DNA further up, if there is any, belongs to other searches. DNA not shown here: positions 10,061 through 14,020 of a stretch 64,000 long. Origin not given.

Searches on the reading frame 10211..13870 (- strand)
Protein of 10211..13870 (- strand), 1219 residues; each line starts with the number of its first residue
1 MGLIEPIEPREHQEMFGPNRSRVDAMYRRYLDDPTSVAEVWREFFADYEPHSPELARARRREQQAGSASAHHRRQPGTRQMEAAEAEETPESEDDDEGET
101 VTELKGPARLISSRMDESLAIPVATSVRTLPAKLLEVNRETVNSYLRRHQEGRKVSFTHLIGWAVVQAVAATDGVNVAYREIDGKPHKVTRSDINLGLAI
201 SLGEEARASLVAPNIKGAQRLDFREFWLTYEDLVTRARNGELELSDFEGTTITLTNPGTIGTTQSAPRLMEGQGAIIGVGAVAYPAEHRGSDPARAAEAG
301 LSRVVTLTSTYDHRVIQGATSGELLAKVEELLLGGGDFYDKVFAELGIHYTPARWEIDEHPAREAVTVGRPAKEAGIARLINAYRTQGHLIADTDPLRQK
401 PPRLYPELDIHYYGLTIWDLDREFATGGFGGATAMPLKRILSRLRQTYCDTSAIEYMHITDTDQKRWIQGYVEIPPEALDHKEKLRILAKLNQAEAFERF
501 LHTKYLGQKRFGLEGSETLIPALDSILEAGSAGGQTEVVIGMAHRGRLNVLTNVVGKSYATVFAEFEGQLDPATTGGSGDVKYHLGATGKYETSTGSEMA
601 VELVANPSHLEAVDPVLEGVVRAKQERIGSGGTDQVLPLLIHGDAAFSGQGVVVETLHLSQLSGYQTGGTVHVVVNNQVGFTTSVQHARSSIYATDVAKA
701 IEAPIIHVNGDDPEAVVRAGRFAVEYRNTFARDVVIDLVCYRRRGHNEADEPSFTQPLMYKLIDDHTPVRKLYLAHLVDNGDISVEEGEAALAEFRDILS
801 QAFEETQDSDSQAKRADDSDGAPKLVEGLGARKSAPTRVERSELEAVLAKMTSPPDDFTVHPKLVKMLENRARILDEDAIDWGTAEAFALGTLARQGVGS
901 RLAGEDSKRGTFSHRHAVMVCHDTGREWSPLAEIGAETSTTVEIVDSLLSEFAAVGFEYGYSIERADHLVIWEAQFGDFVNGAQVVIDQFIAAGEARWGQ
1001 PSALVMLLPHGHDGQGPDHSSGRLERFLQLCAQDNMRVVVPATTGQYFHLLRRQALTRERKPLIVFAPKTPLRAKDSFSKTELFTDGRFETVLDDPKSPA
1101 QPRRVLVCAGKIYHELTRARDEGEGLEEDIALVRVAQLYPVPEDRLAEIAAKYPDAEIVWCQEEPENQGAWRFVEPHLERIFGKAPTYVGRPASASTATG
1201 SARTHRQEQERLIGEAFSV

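Call 54: find_homologous_proteins(query=window:10211-13870:-, max_evalue=1e-100)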
Query window:10211-13870:- (1219 aa): 8000 proteins with E <= 1e-100 among 8000 candidates; the best 120 are listed.
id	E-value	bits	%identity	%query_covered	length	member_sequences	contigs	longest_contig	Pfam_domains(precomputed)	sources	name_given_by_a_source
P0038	0.0e+0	2673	97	100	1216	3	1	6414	PF00198.29,PF16870.11,PF16078.11,PF00676.26,PF02779.30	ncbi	-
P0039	0.0e+0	2380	85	100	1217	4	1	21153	PF00198.29,PF16870.11,PF16078.11,PF00676.26,PF02779.30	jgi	jgi:multifunctional 2-oxoglutarate metabolism enzyme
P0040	0.0e+0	2342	84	100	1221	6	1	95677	PF00198.29,PF16870.11,PF16078.11,PF00676.26,PF02779.30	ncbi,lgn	ncbi:MAG: multifunctional oxoglutarate decarboxylase/oxoglutarate dehydrogenase thiamine pyrophospha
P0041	0.0e+0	2341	85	98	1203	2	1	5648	PF00198.29,PF16870.11,PF16078.11,PF00676.26,PF02779.30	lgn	-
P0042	0.0e+0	2314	83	100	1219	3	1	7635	PF00198.29,PF16870.11,PF16078.11,PF00676.26,PF02779.30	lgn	-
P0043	0.0e+0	2311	84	99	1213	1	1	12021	PF00198.29,PF16870.11,PF16078.11,PF00676.26,PF02779.30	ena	-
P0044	0.0e+0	2023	85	85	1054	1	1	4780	PF00198.29,PF16078.11,PF00676.26,PF02779.30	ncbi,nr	ncbi:MAG TPA: multifunctional oxoglutarate decarboxylase/oxoglutarate dehydrogenase thiamine pyropho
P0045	0.0e+0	1695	65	99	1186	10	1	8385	PF00198.29,PF16870.11,PF16078.11,PF00676.26,PF02779.30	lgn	-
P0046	0.0e+0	1690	64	99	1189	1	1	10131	PF00198.29,PF16870.11,PF16078.11,PF00676.26,PF02779.30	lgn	-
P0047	0.0e+0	1689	62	99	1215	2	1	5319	PF00198.29,PF16870.11,PF16078.11,PF00676.26,PF02779.30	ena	-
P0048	0.0e+0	1680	63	100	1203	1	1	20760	PF00198.29,PF16870.11,PF16078.11,PF00676.26,PF02779.30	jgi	jgi:2-oxoglutarate dehydrogenase E1 component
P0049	0.0e+0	1674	64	99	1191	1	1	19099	PF00198.29,PF16870.11,PF16078.11,PF00676.26,PF02779.30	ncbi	-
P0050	0.0e+0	1673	63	99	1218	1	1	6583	PF00198.29,PF16870.11,PF16078.11,PF00676.26,PF02779.30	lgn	-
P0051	0.0e+0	1669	64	98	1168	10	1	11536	PF00198.29,PF16870.11,PF16078.11,PF00676.26,PF02779.30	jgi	-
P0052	0.0e+0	1668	64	98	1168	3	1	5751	PF00198.29,PF16870.11,PF16078.11,PF00676.26,PF02779.30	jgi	jgi:2-oxoglutarate dehydrogenase E1 component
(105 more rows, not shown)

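Call 55: find_encoding_contigs(protein=P0039, flank=10000, max_places=2)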
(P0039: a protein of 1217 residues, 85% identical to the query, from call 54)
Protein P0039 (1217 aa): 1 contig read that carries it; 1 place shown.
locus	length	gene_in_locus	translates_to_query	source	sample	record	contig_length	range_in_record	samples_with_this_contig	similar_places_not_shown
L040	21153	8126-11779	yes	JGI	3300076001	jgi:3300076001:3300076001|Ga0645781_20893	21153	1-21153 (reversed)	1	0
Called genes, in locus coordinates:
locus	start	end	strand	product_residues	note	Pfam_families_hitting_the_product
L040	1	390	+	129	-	?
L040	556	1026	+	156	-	-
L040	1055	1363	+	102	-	PF00072:Response_reg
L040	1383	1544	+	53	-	PF00196:GerE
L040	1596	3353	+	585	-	PF07517:SecA_DEAD, PF01043:SecA_PP_bind, PF21090:P-loop_SecA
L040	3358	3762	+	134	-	PF07516:SecA_SW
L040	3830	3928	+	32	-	PF07516:SecA_SW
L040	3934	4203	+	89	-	PF07516:SecA_SW, PF02810:SEC-C (faint)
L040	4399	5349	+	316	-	PF03462:PCRF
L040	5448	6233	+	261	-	PF00005:ABC_tran, PF13304:AAA_21 (weak)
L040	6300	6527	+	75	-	-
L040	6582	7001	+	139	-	PF02687:FtsX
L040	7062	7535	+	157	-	PF01668:SmpB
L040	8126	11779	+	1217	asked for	PF16078:2-oxogl_dehyd_N, PF00198:2-oxoacid_dh, PF00676:E1_dh, PF02779:Transket_pyr, PF16870:OxoGdeHyase_C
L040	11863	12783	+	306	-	PF01636:APH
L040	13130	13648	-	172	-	-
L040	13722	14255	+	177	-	PF02771:Acyl-CoA_dh_N, PF02770:Acyl-CoA_dh_M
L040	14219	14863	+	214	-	PF02770:Acyl-CoA_dh_M (weak), PF00441:Acyl-CoA_dh_1, PF08028:Acyl-CoA_dh_2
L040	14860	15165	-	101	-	PF06170:DUF983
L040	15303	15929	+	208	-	PF12766:Pyridox_oxase_2 (weak), PF01243:PNPOx_N, PF10590:PNP_phzG_C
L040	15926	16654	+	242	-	PF23023:Anti-Pycsar_Apyc1 (weak), PF00753:Lactamase_B, PF12706:Lactamase_B_2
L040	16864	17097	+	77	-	PF01138:RNase_PH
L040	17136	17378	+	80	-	PF03725:RNase_PH_C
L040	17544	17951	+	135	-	PF01725:Ham1p_like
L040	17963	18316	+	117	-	PF07992:Pyr_redox_2, PF13450:NAD_binding_8 (weak)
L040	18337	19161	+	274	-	PF07992:Pyr_redox_2, PF00070:Pyr_redox, PF22366:NDH2_C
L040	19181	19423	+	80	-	-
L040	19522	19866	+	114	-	-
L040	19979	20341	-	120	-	-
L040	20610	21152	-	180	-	?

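Call 56: find_encoding_contigs(protein=P0043, flank=10000, max_places=2)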
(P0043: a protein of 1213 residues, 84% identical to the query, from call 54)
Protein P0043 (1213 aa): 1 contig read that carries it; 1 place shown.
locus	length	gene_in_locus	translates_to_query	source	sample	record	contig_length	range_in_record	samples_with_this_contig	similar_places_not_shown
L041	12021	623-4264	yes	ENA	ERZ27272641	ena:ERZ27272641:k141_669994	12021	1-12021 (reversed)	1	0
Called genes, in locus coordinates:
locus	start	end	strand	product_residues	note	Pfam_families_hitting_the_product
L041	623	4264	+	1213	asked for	PF16078:2-oxogl_dehyd_N, PF00198:2-oxoacid_dh, PF00676:E1_dh, PF02779:Transket_pyr, PF16870:OxoGdeHyase_C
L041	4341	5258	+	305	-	PF01636:APH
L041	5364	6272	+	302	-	PF00682:HMGL-like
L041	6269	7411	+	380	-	PF02771:Acyl-CoA_dh_N, PF02770:Acyl-CoA_dh_M, PF00441:Acyl-CoA_dh_1, PF08028:Acyl-CoA_dh_2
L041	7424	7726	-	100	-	PF06170:DUF983 (weak)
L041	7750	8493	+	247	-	PF01243:PNPOx_N, PF12766:Pyridox_oxase_2 (weak), PF10590:PNP_phzG_C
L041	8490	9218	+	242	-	PF23023:Anti-Pycsar_Apyc1 (weak), PF00753:Lactamase_B, PF13483:Lactamase_B_3 (weak), PF12706:Lactamase_B_2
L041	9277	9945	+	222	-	PF01138:RNase_PH, PF03725:RNase_PH_C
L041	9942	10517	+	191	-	PF01725:Ham1p_like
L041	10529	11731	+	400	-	PF01266:DAO (faint), PF07992:Pyr_redox_2, PF13450:NAD_binding_8 (weak), PF13738:Pyr_redox_3 (faint), PF00070:Pyr_redox, PF22366:NDH2_C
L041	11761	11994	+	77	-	-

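Call 57: find_encoding_contigs(protein=P0038, flank=10000, max_places=2)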
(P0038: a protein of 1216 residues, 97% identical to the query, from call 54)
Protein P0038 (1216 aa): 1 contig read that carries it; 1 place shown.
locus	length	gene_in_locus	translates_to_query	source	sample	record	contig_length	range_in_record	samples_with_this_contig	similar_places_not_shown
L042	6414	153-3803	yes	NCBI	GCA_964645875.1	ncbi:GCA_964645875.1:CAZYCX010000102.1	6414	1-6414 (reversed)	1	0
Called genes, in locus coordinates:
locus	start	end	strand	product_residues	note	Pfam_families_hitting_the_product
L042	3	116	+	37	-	?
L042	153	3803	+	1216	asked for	PF16078:2-oxogl_dehyd_N, PF00198:2-oxoacid_dh, PF00676:E1_dh, PF02779:Transket_pyr, PF16870:OxoGdeHyase_C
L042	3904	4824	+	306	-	PF01636:APH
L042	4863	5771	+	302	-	PF00682:HMGL-like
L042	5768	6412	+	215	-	?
